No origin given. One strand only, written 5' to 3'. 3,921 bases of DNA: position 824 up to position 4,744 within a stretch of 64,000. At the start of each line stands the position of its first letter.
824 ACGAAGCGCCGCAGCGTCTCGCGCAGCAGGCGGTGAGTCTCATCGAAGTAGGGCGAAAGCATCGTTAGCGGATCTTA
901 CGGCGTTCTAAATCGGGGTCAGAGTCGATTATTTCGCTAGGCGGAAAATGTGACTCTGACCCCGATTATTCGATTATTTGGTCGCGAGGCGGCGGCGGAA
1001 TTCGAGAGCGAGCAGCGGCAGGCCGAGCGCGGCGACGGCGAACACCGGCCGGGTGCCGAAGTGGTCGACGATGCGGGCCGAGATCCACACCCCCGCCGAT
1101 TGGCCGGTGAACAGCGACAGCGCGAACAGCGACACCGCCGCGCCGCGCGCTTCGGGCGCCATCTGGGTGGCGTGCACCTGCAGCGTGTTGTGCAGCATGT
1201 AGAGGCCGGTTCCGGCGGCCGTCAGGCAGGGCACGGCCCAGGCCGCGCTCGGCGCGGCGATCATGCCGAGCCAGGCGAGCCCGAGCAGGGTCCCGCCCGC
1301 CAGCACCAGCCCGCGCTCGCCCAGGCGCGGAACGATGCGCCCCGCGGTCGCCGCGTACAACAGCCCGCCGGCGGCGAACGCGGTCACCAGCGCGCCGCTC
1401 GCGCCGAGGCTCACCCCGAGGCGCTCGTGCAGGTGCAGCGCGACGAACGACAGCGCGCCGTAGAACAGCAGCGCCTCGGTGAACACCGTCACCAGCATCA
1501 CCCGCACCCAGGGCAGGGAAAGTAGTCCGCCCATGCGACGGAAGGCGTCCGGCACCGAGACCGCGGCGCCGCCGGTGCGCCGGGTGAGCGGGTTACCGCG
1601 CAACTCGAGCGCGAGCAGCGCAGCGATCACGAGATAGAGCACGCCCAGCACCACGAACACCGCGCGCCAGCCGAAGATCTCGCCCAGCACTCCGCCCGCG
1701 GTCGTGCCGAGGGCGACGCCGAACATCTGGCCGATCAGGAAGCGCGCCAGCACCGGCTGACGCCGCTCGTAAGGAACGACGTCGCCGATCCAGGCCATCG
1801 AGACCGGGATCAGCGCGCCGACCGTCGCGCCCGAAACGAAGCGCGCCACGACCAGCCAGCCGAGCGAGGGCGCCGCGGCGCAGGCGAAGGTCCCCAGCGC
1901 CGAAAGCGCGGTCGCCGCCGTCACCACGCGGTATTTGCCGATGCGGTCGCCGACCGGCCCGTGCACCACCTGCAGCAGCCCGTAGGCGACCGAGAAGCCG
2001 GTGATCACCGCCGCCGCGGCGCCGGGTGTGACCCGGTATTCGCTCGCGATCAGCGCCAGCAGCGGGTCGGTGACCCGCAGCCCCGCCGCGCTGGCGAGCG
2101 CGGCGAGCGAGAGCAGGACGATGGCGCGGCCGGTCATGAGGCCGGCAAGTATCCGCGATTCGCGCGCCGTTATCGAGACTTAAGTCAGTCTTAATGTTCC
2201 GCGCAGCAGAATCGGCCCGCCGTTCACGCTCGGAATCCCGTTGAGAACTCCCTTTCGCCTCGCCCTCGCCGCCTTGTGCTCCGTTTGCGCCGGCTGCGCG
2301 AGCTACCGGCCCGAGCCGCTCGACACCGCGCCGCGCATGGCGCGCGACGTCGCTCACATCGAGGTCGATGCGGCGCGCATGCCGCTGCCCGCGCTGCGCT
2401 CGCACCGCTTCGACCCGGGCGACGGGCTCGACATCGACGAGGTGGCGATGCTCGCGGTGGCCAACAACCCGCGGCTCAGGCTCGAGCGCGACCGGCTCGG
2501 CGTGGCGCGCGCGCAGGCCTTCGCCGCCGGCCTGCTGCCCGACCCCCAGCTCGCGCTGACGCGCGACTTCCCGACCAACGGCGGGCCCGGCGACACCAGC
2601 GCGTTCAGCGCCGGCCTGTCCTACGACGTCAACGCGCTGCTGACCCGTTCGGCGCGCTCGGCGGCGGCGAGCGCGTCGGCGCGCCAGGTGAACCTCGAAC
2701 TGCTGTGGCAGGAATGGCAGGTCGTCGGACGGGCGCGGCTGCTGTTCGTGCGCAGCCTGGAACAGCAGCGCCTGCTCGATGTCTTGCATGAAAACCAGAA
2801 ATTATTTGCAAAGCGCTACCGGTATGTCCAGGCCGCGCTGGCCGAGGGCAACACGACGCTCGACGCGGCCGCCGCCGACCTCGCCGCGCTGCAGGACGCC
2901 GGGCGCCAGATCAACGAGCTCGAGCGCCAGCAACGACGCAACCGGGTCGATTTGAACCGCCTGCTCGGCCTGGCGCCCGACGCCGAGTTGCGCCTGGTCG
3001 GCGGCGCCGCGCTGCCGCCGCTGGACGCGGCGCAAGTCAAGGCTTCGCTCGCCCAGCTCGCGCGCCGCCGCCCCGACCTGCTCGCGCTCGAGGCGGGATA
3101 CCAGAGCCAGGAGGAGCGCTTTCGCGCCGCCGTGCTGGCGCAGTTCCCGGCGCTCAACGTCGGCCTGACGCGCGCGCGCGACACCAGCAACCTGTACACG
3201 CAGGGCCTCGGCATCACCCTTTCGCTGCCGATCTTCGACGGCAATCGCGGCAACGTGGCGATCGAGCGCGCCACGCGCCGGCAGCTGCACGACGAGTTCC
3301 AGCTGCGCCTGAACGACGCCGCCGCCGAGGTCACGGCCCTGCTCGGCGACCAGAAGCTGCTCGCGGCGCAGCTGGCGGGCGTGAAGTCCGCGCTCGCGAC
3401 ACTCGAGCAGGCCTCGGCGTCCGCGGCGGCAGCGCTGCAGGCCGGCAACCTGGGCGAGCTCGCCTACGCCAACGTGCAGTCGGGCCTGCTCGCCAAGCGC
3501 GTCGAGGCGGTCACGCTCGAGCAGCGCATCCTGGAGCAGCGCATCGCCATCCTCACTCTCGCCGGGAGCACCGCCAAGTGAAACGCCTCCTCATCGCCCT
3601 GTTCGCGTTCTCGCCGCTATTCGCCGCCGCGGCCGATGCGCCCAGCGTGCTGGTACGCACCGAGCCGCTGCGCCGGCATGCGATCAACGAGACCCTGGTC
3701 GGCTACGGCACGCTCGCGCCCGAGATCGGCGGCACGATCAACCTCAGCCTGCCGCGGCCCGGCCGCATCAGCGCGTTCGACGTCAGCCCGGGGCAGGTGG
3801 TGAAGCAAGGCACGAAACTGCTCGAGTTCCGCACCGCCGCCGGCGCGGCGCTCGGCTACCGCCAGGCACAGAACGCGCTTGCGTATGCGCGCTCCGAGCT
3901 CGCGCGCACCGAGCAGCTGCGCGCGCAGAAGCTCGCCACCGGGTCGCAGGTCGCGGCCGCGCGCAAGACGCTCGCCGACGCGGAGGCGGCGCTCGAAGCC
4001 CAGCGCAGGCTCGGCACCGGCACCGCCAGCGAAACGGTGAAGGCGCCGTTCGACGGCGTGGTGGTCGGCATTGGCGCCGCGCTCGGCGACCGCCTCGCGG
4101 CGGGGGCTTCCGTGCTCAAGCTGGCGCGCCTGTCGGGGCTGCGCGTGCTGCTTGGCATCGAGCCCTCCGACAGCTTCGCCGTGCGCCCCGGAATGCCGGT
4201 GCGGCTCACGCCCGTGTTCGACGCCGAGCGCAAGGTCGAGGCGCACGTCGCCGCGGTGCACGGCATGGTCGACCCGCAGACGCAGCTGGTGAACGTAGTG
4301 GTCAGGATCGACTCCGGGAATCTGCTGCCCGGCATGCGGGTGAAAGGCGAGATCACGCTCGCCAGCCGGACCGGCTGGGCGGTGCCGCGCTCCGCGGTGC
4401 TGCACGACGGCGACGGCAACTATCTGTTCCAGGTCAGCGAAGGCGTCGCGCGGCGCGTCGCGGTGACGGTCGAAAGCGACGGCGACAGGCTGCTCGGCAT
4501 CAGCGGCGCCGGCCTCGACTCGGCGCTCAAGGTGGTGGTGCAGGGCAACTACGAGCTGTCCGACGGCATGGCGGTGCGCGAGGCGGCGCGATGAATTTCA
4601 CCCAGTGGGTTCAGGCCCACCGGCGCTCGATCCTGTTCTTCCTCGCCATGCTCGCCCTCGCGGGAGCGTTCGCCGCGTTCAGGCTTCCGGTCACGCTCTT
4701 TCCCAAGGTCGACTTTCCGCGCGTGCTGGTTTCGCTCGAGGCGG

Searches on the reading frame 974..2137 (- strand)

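Call 52: search_protein_families(library=pfam, proteins=[window:974-2137:-], max_evalue=0.00001)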
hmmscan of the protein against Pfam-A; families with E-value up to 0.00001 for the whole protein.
window:974-2137:- (387 aa): 1 family
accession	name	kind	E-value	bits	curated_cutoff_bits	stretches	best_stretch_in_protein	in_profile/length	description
PF07690.21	MFS_1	-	8.4e-46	156.9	33.4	1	9-349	1-346/347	Major Facilitator Superfamily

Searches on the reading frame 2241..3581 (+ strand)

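Call 52: search_protein_families(library=pfam, proteins=[window:2241-3581:+], max_evalue=0.00001)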
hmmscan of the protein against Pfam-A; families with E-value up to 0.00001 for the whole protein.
window:2241-3581:+ (446 aa): 1 family
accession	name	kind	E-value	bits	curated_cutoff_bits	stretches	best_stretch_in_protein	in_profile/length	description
PF02321.23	OEP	-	5.4e-21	75.7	22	2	269-442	4-187/187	Outer membrane efflux protein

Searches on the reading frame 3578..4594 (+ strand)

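Call 52: search_protein_families(library=pfam, proteins=[window:3578-4594:+], max_evalue=0.00001)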
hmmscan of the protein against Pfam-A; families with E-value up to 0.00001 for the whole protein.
window:3578-4594:+ (338 aa): 2 families
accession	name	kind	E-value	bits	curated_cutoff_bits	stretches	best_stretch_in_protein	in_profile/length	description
PF13437.12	HlyD_3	-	3.7e-16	60.2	22.2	1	153-252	1-106/106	HlyD family secretion protein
PF16576.10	HlyD_D23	-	4.4e-15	56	30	1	55-253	21-212/214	Barrel-sandwich domain of CusB or HlyD membrane-fusion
